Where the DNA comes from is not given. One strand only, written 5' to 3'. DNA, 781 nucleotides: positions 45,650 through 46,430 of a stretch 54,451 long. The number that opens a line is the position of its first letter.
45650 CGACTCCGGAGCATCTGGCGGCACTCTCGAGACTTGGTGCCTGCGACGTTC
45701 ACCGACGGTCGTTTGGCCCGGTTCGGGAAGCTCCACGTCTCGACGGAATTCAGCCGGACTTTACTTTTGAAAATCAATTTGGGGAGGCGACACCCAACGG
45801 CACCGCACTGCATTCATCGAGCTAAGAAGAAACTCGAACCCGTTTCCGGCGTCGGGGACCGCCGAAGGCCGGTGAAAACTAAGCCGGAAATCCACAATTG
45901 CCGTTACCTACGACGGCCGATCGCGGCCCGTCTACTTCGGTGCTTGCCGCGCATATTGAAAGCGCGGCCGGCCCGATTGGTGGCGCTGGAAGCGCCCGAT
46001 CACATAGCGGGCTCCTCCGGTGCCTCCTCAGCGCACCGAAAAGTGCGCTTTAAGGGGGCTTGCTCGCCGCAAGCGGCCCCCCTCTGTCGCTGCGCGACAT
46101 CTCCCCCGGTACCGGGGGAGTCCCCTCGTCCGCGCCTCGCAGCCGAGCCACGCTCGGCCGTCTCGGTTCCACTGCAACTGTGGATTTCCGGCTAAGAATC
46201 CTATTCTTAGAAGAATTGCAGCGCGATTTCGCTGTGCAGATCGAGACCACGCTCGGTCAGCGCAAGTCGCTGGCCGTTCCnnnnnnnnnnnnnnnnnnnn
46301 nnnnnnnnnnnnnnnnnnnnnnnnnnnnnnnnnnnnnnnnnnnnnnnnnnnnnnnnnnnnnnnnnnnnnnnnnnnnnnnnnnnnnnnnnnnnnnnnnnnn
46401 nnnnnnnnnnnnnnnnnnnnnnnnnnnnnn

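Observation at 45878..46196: Second copy of the MITE in the rnhB-hemW intergenic gap (inverted orientation)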

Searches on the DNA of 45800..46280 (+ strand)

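Call 30: search_dna_similar(query=window:45879-46196:+, collection=plasmids, mode=distant, max_evalue=1, max_rows=20)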
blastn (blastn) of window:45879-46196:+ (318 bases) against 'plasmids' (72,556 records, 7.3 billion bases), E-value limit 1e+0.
Records with a match: 18; places in all: 18; records where one place covers at least 80% of the query: 0.
Best place of each record, by identity: 95-99% 1; 90-95% 11; 80-90% 5; 60-80% 1.
By first word of the organism name: Rhizobium 7; Rhodococcus 5; Deinococcus 2; Mycolicibacterium 2; Azospirillum 1; Martelella 1.
By predicted mobility (MOB-suite, as given by PLSDB): non-mobilizable 15; mobilizable 3.
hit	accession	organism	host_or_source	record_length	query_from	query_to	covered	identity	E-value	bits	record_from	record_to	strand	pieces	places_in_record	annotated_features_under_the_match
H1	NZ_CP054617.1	Azospirillum oryzae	cell culture,soil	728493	206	257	16%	79.2%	1e+0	41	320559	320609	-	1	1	HupE/UreJ family protein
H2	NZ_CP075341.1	Rhodococcus ruber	-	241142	243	287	14%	80.0%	1e+0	42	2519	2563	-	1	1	hypothetical protein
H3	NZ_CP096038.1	Rhodococcus pyridinivorans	cell culture,soil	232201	243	287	14%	80.0%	1e+0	42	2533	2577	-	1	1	hypothetical protein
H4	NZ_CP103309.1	Rhodococcus pyridinivorans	Sediment samples were collected from a ...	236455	243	287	14%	80.0%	1e+0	42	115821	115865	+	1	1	hypothetical protein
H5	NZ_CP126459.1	Rhodococcus sp. AH-ZY2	single cell,soil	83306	243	287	14%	80.0%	1e+0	42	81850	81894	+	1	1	hypothetical protein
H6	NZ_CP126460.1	Rhodococcus sp. AH-ZY2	single cell,soil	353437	243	287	14%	80.0%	1e+0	42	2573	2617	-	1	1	hypothetical protein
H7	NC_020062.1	Rhizobium tropici CIAT 899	Phaseolus vulgaris root nodule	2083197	199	229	10%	93.5%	7e-3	48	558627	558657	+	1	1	record has no annotation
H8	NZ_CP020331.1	Martelella mediterranea DSM 17316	-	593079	199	229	10%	90.6%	1e+0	42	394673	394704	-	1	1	none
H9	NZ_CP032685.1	Rhizobium sp. CCGE531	Phaseolus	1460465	199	229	10%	90.3%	3e-1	44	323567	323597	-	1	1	record has no annotation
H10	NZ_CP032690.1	Rhizobium sp. CCGE532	Phaseolus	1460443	199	229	10%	90.3%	3e-1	44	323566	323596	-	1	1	record has no annotation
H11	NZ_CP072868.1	Rhizobium sp. NLR16a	lentil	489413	199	229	10%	90.3%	3e-1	44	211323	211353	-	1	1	ftsY: signal recognition particle-docking protein FtsY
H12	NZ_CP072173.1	Rhizobium sp. AB2/73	Phyla canescens,cell culture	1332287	199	229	10%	90.3%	3e-1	44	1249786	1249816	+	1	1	record has no annotation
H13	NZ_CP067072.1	Rhizobium sp. AB2/73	Phyla canescens,cell culture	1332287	199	229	10%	90.3%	3e-1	44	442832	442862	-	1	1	record has no annotation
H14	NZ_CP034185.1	Deinococcus psychrotolerans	whole organism,R2A medium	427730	200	229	9%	93.3%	2e-2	46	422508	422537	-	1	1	none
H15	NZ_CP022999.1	Rhizobium sp. 11515TR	Cell culture,agricultural soil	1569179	199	228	9%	90.0%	1e+0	42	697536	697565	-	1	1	none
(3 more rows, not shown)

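Call 34: get_annotated_region(hit=H14, flank=600)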
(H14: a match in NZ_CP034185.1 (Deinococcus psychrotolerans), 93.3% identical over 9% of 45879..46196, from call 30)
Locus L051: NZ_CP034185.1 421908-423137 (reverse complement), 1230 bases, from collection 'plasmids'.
description: Deinococcus psychrotolerans strain S14-83 plasmid unnamed1, complete sequence
organism: Deinococcus psychrotolerans (NCBI taxid 2489213)
taxonomy: Bacteria; Deinococcota; Deinococci; Deinococcales; Deinococcaceae; Deinococcus; Deinococcus psychrotolerans
host: -; source: whole organism,R2A medium; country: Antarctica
typing (MOB-suite, as given by PLSDB): non-mobilizable
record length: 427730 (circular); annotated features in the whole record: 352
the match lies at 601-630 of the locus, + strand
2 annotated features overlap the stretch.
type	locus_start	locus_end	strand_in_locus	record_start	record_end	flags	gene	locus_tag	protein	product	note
CDS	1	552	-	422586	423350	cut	allE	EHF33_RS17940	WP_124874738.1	(S)-ureidoglycine aminohydrolase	GO:0010136 - ureide catabolic process [Evidence IEA]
CDS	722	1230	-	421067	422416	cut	-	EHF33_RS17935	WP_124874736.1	allantoinase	-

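Call 36: get_annotated_region(hit=H7, flank=400)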
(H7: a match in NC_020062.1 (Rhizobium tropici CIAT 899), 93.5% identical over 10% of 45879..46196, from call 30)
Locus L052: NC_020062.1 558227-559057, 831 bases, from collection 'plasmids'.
description: Rhizobium tropici CIAT 899 plasmid pRtrCIAT899c, complete sequence
organism: Rhizobium tropici CIAT 899 (NCBI taxid 698761)
taxonomy: Bacteria; Pseudomonadota; Alphaproteobacteria; Hyphomicrobiales; Rhizobiaceae; Rhizobium; Rhizobium tropici; Rhizobium tropici CIAT 899
host: -; source: Phaseolus vulgaris root nodule; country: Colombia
typing (MOB-suite, as given by PLSDB): non-mobilizable
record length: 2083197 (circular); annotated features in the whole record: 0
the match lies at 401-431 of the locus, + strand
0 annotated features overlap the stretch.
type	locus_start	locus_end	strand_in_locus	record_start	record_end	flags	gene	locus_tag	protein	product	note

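Call 39: search_rna_families(source=window, start=45800, end=46280, threshold=evalue, max_evalue=5, show_alignments=2)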
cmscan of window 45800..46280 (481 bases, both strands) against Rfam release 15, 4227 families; matches with E-value up to 5: 1.
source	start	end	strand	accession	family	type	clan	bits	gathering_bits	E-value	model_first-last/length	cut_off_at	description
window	46255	46272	-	RF01136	sR28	Gene; snRNA; snoRNA; CD-box;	-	10.1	39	4.6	38-55/55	no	Small nucleolar RNA sR28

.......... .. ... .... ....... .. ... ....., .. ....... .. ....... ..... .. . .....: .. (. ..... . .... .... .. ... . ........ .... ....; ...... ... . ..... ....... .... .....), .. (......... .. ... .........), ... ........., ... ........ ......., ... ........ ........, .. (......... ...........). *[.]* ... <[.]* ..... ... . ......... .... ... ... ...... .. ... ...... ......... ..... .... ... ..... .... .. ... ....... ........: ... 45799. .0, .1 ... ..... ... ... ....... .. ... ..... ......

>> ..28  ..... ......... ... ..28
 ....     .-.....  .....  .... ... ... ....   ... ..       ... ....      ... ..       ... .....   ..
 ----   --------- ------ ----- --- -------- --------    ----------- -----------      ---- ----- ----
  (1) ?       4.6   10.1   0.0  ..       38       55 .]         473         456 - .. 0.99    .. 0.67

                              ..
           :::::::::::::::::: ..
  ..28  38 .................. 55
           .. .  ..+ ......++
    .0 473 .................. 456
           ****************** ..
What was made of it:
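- On Rfam RNA families: Nothing at E up to 5 on 45800-46280 apart from a 10-bit chance hit (call 39).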

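Call 69: search_dna_similar(query=window:45821-46200:+, collection=phages, mode=distant, max_evalue=0.01, max_rows=10)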
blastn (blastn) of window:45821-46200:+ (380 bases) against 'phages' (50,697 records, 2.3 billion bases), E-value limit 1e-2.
Records with a match: 8; places in all: 8; records where one place covers at least 80% of the query: 0.
Best place of each record, by identity: >=99% 1; 80-90% 7.
By first word of the organism name: Bacteriophage 8.
By host as written in the record: - 8.
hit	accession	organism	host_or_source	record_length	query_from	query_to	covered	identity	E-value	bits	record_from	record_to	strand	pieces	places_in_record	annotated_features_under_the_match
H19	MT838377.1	Bacteriophage sp.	human fecal samples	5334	258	305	13%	85.7%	2e-4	52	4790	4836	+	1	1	record has no annotation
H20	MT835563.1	Bacteriophage sp.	human fecal samples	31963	257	302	12%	87.8%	3e-3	49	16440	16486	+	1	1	record has no annotation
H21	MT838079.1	Bacteriophage sp.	human fecal samples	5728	257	302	12%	87.8%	3e-3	49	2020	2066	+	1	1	record has no annotation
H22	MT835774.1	Bacteriophage sp.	human fecal samples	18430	257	302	12%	87.5%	7e-4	51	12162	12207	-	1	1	record has no annotation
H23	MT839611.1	Bacteriophage sp.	human fecal samples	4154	259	305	12%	85.4%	7e-4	50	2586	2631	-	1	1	record has no annotation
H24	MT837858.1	Bacteriophage sp.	human fecal samples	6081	257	302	12%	87.2%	2e-5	55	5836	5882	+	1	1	record has no annotation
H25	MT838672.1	Bacteriophage sp.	human fecal samples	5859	257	299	11%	88.6%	2e-4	52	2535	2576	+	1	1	record has no annotation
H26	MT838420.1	Bacteriophage sp.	human fecal samples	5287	259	286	7%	100.0%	2e-4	52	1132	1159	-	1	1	record has no annotation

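Call 70: get_annotated_region(hit=H24, flank=150)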
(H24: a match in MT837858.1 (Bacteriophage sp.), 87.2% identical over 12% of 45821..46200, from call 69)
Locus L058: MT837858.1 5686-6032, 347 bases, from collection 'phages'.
description: UNVERIFIED: Bacteriophage sp. clone scaffold_5958 genomic sequence.
organism: Bacteriophage sp. (NCBI taxid 38018)
taxonomy: Viruses
host: -; source: human fecal samples; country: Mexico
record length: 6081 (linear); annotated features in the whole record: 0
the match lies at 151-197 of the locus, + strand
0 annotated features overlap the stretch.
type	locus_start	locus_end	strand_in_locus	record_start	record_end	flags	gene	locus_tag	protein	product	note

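Call 71: get_annotated_region(hit=H26, flank=150)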
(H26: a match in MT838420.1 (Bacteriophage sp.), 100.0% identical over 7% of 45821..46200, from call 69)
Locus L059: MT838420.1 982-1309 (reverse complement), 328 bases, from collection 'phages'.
description: UNVERIFIED: Bacteriophage sp. clone scaffold_7608 genomic sequence.
organism: Bacteriophage sp. (NCBI taxid 38018)
taxonomy: Viruses
host: -; source: human fecal samples; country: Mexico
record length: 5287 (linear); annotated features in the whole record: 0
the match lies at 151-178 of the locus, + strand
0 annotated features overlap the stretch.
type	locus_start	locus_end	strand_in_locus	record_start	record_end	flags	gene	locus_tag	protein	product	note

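Call 76: build_rna_model(alignment_id=A4)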
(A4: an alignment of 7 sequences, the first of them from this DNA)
Model R1 built from alignment A4 (7 sequences, 57 columns); structure: RNAalifold consensus.
model positions 53; base pairs 11; branch points 1; effective number of sequences 7; information 1.001 bits per position. Calibrated on 0.2 Mb of random sequence (short: E-values are rough).
structure used (alignment columns):
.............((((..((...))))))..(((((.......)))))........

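Call 77: search_with_rna_model(model_id=R1, sources=[window, L001, L002, L003, L004, L005, L006, L007, L008, L009, L010, L011, L012, L013, L014, L015, L016, L017, L018, L019, L020, L021, L024, L025, L026, L027, L028, L029, L030, L031, L032, L033, L034, L035, L036, L037, L038, L039, L040, L041, L042, L043, L044, L045, L046, L047, L048, L049, L050, L053, L054, L055, L056, L057], max_evalue=1)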
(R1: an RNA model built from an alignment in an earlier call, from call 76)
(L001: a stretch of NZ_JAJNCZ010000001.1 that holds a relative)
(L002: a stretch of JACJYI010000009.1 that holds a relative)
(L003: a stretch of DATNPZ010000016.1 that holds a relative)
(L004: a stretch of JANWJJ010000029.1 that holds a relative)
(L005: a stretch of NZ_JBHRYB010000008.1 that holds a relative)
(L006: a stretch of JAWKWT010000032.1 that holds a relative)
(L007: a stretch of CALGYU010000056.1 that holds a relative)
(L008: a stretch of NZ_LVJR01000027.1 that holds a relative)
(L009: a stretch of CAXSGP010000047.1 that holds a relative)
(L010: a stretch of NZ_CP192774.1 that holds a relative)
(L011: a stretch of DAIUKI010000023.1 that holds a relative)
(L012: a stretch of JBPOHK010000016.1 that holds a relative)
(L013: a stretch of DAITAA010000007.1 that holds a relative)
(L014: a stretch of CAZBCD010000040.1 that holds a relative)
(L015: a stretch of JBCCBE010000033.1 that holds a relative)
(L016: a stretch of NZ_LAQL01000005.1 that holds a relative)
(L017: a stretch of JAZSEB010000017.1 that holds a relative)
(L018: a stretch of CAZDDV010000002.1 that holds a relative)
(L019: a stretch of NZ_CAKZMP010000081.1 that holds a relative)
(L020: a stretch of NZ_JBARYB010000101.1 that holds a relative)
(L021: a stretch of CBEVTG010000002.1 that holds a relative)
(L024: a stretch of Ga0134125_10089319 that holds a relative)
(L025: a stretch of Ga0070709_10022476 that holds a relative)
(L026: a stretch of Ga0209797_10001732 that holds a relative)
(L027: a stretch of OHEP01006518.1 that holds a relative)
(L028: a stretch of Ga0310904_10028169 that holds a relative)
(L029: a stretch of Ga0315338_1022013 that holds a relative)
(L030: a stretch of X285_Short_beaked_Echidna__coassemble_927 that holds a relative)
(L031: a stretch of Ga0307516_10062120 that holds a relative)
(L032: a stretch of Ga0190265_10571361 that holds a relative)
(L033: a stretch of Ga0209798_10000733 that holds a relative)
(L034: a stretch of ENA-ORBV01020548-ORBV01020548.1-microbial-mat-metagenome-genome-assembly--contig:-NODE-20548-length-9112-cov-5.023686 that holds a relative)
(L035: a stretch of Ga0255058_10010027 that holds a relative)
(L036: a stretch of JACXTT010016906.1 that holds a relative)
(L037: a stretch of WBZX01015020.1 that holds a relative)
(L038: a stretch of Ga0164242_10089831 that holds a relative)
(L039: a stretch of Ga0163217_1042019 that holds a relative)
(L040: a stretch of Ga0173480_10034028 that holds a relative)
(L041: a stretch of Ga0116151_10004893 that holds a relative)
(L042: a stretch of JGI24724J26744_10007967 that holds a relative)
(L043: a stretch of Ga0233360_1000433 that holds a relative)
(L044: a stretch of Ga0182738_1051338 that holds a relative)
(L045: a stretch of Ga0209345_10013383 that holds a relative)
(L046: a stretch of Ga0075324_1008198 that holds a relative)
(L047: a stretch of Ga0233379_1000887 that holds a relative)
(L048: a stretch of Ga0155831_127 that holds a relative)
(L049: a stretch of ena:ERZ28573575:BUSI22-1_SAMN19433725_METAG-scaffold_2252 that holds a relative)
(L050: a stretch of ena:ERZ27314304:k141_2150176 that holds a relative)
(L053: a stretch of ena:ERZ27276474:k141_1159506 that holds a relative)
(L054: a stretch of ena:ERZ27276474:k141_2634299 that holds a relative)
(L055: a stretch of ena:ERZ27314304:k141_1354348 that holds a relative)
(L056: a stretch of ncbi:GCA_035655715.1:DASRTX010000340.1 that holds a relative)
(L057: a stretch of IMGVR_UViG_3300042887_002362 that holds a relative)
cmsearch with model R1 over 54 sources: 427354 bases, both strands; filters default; matches with E-value up to 1: 4.
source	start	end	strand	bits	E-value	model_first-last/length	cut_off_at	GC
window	31112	31164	-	66.2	1.2e-14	1-53/53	no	0.75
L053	10370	10422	+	66.2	1.2e-14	1-53/53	no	0.75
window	46073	46125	+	64.7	2.8e-14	1-53/53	no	0.77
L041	1336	1399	+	13.8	0.41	1-53/53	no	0.53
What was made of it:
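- Tried and rejected: Covariance model of the shared module (calls 76, 77).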

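Call 87: search_dna_similar(query=window:45880-45925:+, collection=plasmids, mode=distant, max_evalue=10, max_rows=30)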
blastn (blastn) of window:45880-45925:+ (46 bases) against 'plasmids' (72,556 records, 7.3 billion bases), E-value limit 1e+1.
Records with a match: 2; places in all: 2; records where one place covers at least 80% of the query: 0.
Best place of each record, by identity: >=99% 2.
By first word of the organism name: Kitasatospora 1; Granulicella 1.
By predicted mobility (MOB-suite, as given by PLSDB): non-mobilizable 1; conjugative 1.
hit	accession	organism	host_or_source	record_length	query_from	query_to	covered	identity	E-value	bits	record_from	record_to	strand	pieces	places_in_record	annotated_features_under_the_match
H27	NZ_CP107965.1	Kitasatospora sp. NBC_00374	-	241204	21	39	41%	100.0%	3e+0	36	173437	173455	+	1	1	none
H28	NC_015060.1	Granulicella tundricola MP5ACTX9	-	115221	7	24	39%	100.0%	9e+0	34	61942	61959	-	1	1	NB-ARC domain-containing protein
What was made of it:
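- Tried and rejected: BLAST against plasmids and phages (calls 30, 69, 87).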
